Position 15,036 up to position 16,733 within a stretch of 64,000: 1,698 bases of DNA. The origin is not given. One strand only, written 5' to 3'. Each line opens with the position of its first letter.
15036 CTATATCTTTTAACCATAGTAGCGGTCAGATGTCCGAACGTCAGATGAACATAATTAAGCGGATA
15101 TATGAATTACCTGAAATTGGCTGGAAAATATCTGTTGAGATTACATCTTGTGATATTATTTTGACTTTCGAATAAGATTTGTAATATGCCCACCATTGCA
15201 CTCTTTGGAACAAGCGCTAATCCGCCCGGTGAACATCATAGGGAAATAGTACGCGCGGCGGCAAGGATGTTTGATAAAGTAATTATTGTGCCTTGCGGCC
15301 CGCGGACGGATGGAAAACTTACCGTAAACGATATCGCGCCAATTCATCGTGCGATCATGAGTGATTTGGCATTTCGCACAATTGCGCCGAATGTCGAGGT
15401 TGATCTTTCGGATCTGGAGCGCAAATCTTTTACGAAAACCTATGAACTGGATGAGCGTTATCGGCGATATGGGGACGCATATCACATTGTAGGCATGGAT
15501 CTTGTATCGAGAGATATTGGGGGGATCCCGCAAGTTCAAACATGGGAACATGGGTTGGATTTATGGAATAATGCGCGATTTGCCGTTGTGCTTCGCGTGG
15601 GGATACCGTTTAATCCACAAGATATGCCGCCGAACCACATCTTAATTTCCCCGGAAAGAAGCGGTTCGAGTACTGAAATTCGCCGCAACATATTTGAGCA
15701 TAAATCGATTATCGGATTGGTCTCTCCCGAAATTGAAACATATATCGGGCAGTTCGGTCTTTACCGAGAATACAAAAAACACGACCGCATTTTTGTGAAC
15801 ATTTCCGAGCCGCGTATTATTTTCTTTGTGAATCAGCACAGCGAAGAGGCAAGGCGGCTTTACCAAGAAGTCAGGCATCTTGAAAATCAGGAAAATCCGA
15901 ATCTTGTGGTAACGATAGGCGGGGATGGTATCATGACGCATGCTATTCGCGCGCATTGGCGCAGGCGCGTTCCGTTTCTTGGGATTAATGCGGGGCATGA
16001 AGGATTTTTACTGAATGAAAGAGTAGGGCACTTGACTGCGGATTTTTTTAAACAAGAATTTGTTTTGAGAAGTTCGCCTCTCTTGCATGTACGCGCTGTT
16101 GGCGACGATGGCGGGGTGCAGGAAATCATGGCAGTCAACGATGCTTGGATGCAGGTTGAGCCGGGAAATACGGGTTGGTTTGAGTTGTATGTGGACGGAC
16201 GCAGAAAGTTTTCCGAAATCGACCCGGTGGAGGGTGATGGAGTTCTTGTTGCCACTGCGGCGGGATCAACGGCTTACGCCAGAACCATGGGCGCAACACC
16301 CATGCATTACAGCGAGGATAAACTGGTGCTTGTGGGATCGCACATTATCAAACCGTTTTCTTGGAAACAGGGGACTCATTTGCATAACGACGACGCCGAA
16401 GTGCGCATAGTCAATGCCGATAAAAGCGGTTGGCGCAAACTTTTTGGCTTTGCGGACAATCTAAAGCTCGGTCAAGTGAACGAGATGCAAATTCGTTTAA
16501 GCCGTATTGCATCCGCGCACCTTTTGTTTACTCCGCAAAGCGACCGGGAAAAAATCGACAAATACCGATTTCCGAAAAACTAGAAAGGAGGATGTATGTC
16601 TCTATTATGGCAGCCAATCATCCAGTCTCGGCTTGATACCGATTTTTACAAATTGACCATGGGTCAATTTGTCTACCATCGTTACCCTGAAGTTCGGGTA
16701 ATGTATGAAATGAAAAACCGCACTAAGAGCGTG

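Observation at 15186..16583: Single polypeptide fusing NMN/NaMN adenylyltransferase (NadD-type) to NAD kinase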

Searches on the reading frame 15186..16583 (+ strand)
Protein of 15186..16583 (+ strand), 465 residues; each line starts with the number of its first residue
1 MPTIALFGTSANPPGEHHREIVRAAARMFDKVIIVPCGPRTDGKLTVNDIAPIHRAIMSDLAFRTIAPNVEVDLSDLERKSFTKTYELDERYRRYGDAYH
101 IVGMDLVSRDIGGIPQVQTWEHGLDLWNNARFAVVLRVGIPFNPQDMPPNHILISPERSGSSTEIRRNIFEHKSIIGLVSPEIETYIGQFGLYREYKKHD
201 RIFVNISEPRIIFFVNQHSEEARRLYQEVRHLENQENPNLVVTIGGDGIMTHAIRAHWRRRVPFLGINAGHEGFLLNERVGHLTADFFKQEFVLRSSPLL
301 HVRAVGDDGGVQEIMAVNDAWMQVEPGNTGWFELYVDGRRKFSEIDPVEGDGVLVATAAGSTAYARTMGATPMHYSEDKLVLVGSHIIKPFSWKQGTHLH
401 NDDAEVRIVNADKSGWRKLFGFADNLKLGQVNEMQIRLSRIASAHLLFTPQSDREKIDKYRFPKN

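Call 3: search_protein_families(library=pfam, proteins=[window:15186-16583:+], max_evalue=0.01)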
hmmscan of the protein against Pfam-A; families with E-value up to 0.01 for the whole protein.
window:15186-16583:+ (465 aa): 2 families
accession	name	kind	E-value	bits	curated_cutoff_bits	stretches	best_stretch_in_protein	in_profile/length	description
PF01513.26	NAD_kinase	-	1.7e-07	32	25.5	1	227-275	60-110/130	ATP-NAD kinase N-terminal domain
PF01467.32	CTP_transf_like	-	4e-05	24.3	21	1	6-167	1-132/133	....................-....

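Call 4: search_protein_families(library=ncbifam, proteins=[window:15186-16583:+], max_evalue=0.01)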
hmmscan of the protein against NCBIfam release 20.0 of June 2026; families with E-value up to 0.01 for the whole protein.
window:15186-16583:+ (465 aa): 24 families
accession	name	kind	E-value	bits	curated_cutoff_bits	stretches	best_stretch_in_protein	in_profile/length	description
NF003406.0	PRK04761.1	equivalog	1.3e-27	96.6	211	1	212-453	8-245/257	NAD kinase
NF003424.0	PRK04885.1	equivalog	2.2e-19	69.7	220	1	224-376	22-174/265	NAD kinase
NF002306.0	PRK01231.1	equivalog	7.2e-19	68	316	1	226-384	55-213/299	NAD(+) kinase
NF002561.0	PRK02155.1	equivalog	2.2e-15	56.7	371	1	218-384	45-211/297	NAD kinase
NF002732.0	PRK02649.1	equivalog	2.9e-15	56.6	348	1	206-408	37-236/305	NAD(+) kinase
NF002892.0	PRK03372.1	equivalog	1.2e-14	54.4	299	1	222-383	54-215/312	NAD kinase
TIGR00482.1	TIGR00482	equivalog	1.5e-14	54.5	112.45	1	6-193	1-194/194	nicotinate (nicotinamide) nucleotide adenylyltransferase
NF003391.0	PRK04539.1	equivalog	1.6e-14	53.7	470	1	238-429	69-257/296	inorganic polyphosphate/ATP-NAD kinase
NF010679.0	PRK14077.1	equivalog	2.1e-14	53.6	343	1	235-375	62-201/287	NAD(+) kinase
NF002521.0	PRK01911.1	equivalog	1.5e-13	50.8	309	1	215-379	42-205/292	NAD kinase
NF000840.1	PRK00071.1-3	equivalog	1e-12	48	150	1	4-195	8-200/201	nicotinate-nucleotide adenylyltransferase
NF002731.0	PRK02645.1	equivalog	1.7e-12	47.4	312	1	232-381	52-210/305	NAD(+) kinase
NF002893.0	PRK03378.1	equivalog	2.2e-12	46.9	386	1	229-383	54-209/292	NAD(+) kinase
NF000842.0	PRK00071.2-1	equivalog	4.1e-12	46.1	167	1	3-147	3-136/191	nicotinate-nucleotide adenylyltransferase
NF002984.0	PRK03708.1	equivalog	1e-11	44.8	326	1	236-383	56-198/277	NAD(+) kinase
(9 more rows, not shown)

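Call 5: find_homologous_proteins(query=window:15186-16580:+, max_evalue=0.001)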
Query window:15186-16580:+ (465 aa): 582 proteins with E <= 0.001 among 8000 candidates; the best 120 are listed.
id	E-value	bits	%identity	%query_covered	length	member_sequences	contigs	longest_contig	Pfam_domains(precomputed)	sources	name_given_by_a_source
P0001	0.0e+0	1014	100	94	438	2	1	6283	PF01513.27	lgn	-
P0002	2.9e-252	855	78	100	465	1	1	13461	PF01513.27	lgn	-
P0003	5.0e-235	798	74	100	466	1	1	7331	PF01513.27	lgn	-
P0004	2.3e-137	476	49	100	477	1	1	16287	PF01513.27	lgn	-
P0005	1.9e-133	463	49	98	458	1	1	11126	PF01513.27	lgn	-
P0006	2.5e-133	463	47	99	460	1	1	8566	PF20143.5,PF01513.27,PF01467.33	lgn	-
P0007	1.8e-131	457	47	99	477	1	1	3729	PF01513.27,PF01467.33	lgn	-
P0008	1.2e-127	444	45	99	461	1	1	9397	PF01513.27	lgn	-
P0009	2.9e-126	440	47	99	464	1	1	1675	-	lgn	-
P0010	7.1e-126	438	47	98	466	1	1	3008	PF01513.27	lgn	-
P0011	2.9e-123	430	47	95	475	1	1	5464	-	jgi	jgi:NAD+ kinase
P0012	6.9e-123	429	46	97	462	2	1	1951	-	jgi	-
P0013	2.0e-122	427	44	97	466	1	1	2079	PF01513.27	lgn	-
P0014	3.6e-121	423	46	100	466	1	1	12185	PF01513.27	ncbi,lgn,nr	ncbi:MAG: NAD(+)/NADH kinase [bacterium]|nr:NAD(+)/NADH kinase [bacterium]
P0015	5.0e-121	423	48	100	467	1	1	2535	PF01513.27,PF01467.33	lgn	-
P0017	7.3e-121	422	44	99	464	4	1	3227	PF20143.5,PF01513.27,PF01467.33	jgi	-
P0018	8.0e-117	409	45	98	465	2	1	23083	PF01513.27,PF01467.33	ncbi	ncbi:MAG: NAD(+)/NADH kinase, partial [Patescibacteria group bacterium]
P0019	3.4e-116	407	44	99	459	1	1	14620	PF01513.27,PF01467.33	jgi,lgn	jgi:nicotinate (nicotinamide) nucleotide adenylyltransferase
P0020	6.2e-116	406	45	95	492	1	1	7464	PF01513.27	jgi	jgi:NAD kinase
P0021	4.2e-115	403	43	99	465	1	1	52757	PF01513.27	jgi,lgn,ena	-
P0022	7.1e-115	402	42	99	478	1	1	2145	PF01513.27,PF01467.33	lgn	-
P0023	8.4e-115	402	44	99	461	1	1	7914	PF01513.27,PF01467.33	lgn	-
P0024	2.8e-114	400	43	100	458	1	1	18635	PF01513.27,PF01467.33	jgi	jgi:NAD+ kinase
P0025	2.9e-114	400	43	100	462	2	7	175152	PF01513.27,PF01467.33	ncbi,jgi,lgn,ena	-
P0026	4.3e-114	400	44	99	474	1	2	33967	PF01513.27,PF01467.33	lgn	-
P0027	7.4e-114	399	42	100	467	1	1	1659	PF01513.27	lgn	-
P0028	7.7e-114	399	43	100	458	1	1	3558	PF01513.27,PF01467.33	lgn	-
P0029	1.2e-113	398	43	99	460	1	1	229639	PF01513.27,PF01467.33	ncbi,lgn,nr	ncbi:MAG: NAD(+)/NADH kinase [Acidobacteria bacterium]|nr:NAD(+)/NADH kinase [Acidobacteriota bacter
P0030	1.8e-113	398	43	99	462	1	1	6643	PF01513.27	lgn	-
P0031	3.4e-113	397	44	98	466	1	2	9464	PF01513.27,PF01467.33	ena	-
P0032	1.7e-112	394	43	99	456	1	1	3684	PF01513.27,PF01467.33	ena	-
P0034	2.1e-112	394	44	100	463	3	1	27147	PF01513.27,PF01467.33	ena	-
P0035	2.7e-112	394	42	99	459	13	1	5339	PF01513.27,PF01467.33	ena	-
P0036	3.1e-112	393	43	100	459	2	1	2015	PF01513.27,PF01467.33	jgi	jgi:NAD+ kinase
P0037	4.0e-112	393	44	99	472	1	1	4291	PF01513.27,PF01467.33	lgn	-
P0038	6.5e-112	392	43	99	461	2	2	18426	PF01513.27,PF01467.33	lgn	-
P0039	1.6e-111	391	42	100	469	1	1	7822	PF01513.27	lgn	-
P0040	2.9e-111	390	44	99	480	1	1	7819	PF01513.27,PF01467.33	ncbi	-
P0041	3.4e-111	390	44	99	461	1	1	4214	PF01513.27,PF01467.33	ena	-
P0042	7.9e-111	389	41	97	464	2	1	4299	PF01513.27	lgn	-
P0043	1.1e-110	388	44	99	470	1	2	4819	PF01513.27,PF01467.33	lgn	-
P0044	2.5e-110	387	41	99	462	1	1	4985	PF01513.27,PF01467.33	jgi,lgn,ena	-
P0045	2.7e-110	387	43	99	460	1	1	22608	PF01513.27,PF01467.33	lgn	-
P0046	3.5e-110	387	41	99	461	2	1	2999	PF01513.27,PF01467.33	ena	-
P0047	4.0e-110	387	41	100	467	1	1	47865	PF01513.27,PF01467.33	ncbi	ncbi:MAG: NAD(+)/NADH kinase [Verrucomicrobiota bacterium]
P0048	4.1e-110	387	42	98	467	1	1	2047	PF20143.5,PF01513.27,PF01467.33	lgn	-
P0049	6.5e-110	386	44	99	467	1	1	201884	PF01513.27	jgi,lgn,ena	-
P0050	9.5e-110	385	43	99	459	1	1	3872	PF01513.27,PF01467.33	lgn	-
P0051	1.4e-109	385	42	100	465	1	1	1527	PF01513.27,PF01467.33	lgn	-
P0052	1.7e-109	385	43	99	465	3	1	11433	PF01513.27,PF01467.33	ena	-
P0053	2.5e-109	384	43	99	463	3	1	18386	PF01513.27,PF01467.33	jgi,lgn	jgi:nicotinate (nicotinamide) nucleotide adenylyltransferase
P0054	3.4e-109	383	43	94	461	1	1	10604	PF01513.27,PF01467.33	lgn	-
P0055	4.0e-109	383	42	99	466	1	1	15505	PF01513.27,PF01467.33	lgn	-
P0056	4.9e-109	383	41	99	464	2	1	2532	PF01513.27,PF01467.33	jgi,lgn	jgi:nicotinate (nicotinamide) nucleotide adenylyltransferase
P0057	7.3e-109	382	43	99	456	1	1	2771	PF01513.27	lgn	-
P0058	8.9e-109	382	43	99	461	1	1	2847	PF01513.27,PF01467.33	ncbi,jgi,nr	ncbi:MAG: NAD(+)/NADH kinase [Deltaproteobacteria bacterium]|jgi:nicotinate (nicotinamide) nucleotid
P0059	1.0e-108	382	40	100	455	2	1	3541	PF01513.27,PF01467.33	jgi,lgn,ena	-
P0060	1.2e-108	382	43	100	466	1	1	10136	PF01513.27,PF01467.33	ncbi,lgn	-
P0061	1.3e-108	382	41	99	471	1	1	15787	PF01513.27,PF01467.33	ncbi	ncbi:MAG: NAD(+)/NADH kinase [Acidobacteriota bacterium]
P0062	1.3e-108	382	44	99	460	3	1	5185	PF01513.27,PF01467.33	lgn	-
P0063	1.3e-108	382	41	100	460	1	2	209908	PF01513.27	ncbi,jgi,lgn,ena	ncbi:MAG: NAD(+)/NADH kinase [Patescibacteria group bacterium]|jgi:NAD kinase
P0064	2.2e-108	381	42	99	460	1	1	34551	PF01513.27,PF01467.33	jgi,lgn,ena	-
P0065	2.5e-108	381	43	99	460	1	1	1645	PF01513.27,PF01467.33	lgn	-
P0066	3.0e-108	380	42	99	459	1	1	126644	PF01513.27,PF01467.33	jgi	jgi:NAD+ kinase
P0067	3.3e-108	380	43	100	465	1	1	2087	PF01513.27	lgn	-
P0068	3.3e-108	380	43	100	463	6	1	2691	PF01513.27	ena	-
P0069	5.0e-108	380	42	99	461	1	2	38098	PF01513.27,PF01467.33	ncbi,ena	-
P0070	6.8e-108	379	42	99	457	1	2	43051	PF01513.27,PF01467.33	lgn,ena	-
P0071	6.9e-108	379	42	99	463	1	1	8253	PF01513.27,PF01467.33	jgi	jgi:NAD+ kinase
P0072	9.9e-108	379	40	99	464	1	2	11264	PF01513.27,PF01467.33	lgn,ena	-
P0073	1.2e-107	378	41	99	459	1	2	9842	PF01513.27,PF01467.33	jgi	-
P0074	1.5e-107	378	42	100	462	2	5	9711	PF01513.27,PF01467.33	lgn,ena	-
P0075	1.7e-107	378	43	100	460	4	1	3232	PF01513.27,PF01467.33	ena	-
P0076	1.7e-107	378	41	100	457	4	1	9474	PF01513.27,PF01467.33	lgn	-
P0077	2.1e-107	378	42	99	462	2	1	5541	PF01513.27,PF01467.33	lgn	-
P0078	2.3e-107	377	41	100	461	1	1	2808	PF01513.27,PF01467.33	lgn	-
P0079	2.8e-107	377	43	100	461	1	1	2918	PF20143.5,PF01513.27,PF01467.33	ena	-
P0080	3.3e-107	377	40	99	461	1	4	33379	PF01513.27,PF01467.33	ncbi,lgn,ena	-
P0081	3.4e-107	377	41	99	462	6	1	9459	PF01513.27,PF01467.33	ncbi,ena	-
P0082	6.5e-107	376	41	97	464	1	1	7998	PF01513.27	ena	-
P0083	8.4e-107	376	42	99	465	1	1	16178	PF01513.27,PF01467.33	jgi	jgi:nicotinate (nicotinamide) nucleotide adenylyltransferase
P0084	1.4e-106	375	43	100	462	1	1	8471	PF01513.27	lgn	-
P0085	2.8e-106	374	44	99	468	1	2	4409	PF01513.27,PF01467.33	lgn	-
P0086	3.0e-106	374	42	100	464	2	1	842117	PF01513.27,PF01467.33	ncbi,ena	-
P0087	3.1e-106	374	42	97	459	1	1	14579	PF01467.33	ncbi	-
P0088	3.1e-106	374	43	100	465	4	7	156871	PF01513.27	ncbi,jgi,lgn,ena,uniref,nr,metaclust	ncbi:MAG: inorganic polyphosphate/ATP-NAD kinase [Candidatus Uhrbacteria bacterium GW2011_GWF2_41_16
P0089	3.1e-106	374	40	99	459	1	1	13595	PF01513.27,PF01467.33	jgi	jgi:NAD kinase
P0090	3.1e-106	374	42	99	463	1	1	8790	PF01513.27,PF01467.33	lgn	-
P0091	3.2e-106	374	42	100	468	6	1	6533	PF01513.27,PF01467.33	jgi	jgi:nicotinate (nicotinamide) nucleotide adenylyltransferase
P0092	4.1e-106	373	43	100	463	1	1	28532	PF01513.27,PF01467.33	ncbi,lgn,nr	ncbi:MAG: NAD(+)/NADH kinase [Planctomycetes bacterium]|nr:NAD(+)/NADH kinase [Planctomycetota bacte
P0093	4.5e-106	373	40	97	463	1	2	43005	PF20143.5,PF01513.27,PF01467.33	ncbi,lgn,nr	ncbi:MAG: NAD(+)/NADH kinase [Candidatus Sungbacteria bacterium]|nr:NAD(+)/NADH kinase [bacterium] M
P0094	7.3e-106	373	42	99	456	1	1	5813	PF01513.27,PF01467.33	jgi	jgi:NAD kinase/nicotinic acid mononucleotide adenylyltransferase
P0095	7.5e-106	372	43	100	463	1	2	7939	PF01513.27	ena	-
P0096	8.0e-106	372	42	99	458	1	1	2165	PF01513.27,PF01467.33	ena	-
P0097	1.3e-105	372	42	99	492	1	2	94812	PF01513.27,PF01467.33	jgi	jgi:NAD+ kinase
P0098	1.4e-105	372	43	99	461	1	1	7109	PF01513.27,PF01467.33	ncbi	-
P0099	1.7e-105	371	43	99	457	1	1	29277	PF01513.27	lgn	-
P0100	1.8e-105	371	42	99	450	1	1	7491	PF01513.27,PF01467.33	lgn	-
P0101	2.9e-105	371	42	100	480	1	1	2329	PF01513.27,PF01467.33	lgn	-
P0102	4.5e-105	370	43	99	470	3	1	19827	PF01513.27,PF01467.33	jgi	jgi:NAD kinase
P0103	5.8e-105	370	42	99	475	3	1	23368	PF01513.27,PF01467.33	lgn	-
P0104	6.0e-105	370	42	99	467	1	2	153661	PF01513.27,PF01467.33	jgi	-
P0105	9.2e-105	369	41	100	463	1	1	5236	PF01513.27,PF01467.33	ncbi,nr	ncbi:MAG: hypothetical protein C5B54_08990 [Acidobacteria bacterium]|nr:MAG: hypothetical protein C5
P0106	9.9e-105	369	42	99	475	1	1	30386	PF01513.27,PF01467.33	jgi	jgi:NAD+ kinase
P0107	1.5e-104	368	42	99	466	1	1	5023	PF01513.27,PF01467.33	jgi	-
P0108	1.8e-104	368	41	100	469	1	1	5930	PF01513.27,PF01467.33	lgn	-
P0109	2.5e-104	367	40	99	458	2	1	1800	PF01513.27,PF01467.33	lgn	-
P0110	4.8e-104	367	40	99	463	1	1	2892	PF01513.27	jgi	-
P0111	5.6e-104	366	43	100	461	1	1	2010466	PF01513.27,PF01467.33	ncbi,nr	ncbi:MAG: NAD(+)/NADH kinase [Planctomycetota bacterium]|nr:NAD(+)/NADH kinase [Planctomycetota bact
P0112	6.0e-104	366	41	100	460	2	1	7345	PF01513.27,PF01467.33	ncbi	-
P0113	6.4e-104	366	41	97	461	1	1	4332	PF01513.27,PF01467.33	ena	-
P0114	7.1e-104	366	42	100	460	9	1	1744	PF20143.5,PF01513.27,PF01467.33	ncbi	ncbi:MAG TPA: NAD(+)/NADH kinase [Blastocatellia bacterium]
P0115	7.4e-104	366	42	99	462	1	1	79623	PF20143.5,PF01513.27,PF01467.33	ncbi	-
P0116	7.6e-104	366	42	99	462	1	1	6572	PF01513.27,PF01467.33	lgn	-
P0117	7.8e-104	366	42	99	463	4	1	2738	PF01513.27,PF01467.33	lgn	-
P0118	1.1e-103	365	42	100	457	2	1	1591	PF01513.27,PF01467.33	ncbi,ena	ncbi:MAG: NAD(+)/NADH kinase [Patescibacteria group bacterium]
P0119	1.5e-103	365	40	99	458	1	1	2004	PF01513.27,PF01467.33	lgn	-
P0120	1.7e-103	365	42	99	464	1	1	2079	PF01513.27,PF01467.33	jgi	jgi:NAD+ kinase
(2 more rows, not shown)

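Call 14: search_solved_structures(query=A1, max_evalue=0.001, show_alignments=3)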
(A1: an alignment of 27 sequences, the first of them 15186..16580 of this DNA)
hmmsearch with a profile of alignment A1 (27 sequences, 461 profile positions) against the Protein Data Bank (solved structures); distinct sequences matched with E-value up to 0.001: 43.
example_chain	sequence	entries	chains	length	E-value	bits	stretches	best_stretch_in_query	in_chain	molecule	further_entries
7mh7_A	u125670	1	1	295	5e-23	84.7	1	236-381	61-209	NAD kinase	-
7qvs_A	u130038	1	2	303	5.3e-23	84.6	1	236-381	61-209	NAD kinase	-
4hao_A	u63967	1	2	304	4.9e-19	71.5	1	235-381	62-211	Probable inorganic polyphosphate/ATP-NAD kinase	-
1y3h_A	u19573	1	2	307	5.4e-19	71.4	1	224-385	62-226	Inorganic polyphosphate/ATP-NAD kinase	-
1u0r_A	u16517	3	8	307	5.4e-19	71.4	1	224-385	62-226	Inorganic polyphosphate/ATP-NAD kinase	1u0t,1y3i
2an1_A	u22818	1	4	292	7.5e-19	70.9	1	235-381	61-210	putative kinase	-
1yt5_A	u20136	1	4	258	2.2e-18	69.4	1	236-435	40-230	inorganic polyphosphate/ATP-NAD kinase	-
1kam_A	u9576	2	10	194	1.5e-17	66.6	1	2-194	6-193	NICOTINATE-NUCLEOTIDE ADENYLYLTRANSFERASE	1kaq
5ejh_A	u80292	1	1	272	7.5e-17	64.3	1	234-379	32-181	NAD kinase 1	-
5eji_A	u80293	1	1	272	1e-16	63.9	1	234-379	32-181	NAD kinase 1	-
2q5f_A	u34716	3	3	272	1e-16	63.9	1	234-379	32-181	Probable inorganic polyphosphate/ATP-NAD kinase 1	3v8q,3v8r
5ejg_A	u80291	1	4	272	1e-16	63.9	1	234-379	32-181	NAD kinase 1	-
2i1w_A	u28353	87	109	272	1e-16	63.8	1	234-379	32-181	Probable inorganic polyphosphate/ATP-NAD kinase 1 | inorganic polyphosphate/ATP-NAD kinase 1 | NAD kinase 1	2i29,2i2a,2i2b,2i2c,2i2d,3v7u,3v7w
1suw_A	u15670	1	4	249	9e-16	60.8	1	231-405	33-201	Probable inorganic polyphosphate/ATP-NAD kinase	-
2i2f_A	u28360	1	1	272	1e-15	60.6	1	234-379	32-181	Probable inorganic polyphosphate/ATP-NAD kinase 1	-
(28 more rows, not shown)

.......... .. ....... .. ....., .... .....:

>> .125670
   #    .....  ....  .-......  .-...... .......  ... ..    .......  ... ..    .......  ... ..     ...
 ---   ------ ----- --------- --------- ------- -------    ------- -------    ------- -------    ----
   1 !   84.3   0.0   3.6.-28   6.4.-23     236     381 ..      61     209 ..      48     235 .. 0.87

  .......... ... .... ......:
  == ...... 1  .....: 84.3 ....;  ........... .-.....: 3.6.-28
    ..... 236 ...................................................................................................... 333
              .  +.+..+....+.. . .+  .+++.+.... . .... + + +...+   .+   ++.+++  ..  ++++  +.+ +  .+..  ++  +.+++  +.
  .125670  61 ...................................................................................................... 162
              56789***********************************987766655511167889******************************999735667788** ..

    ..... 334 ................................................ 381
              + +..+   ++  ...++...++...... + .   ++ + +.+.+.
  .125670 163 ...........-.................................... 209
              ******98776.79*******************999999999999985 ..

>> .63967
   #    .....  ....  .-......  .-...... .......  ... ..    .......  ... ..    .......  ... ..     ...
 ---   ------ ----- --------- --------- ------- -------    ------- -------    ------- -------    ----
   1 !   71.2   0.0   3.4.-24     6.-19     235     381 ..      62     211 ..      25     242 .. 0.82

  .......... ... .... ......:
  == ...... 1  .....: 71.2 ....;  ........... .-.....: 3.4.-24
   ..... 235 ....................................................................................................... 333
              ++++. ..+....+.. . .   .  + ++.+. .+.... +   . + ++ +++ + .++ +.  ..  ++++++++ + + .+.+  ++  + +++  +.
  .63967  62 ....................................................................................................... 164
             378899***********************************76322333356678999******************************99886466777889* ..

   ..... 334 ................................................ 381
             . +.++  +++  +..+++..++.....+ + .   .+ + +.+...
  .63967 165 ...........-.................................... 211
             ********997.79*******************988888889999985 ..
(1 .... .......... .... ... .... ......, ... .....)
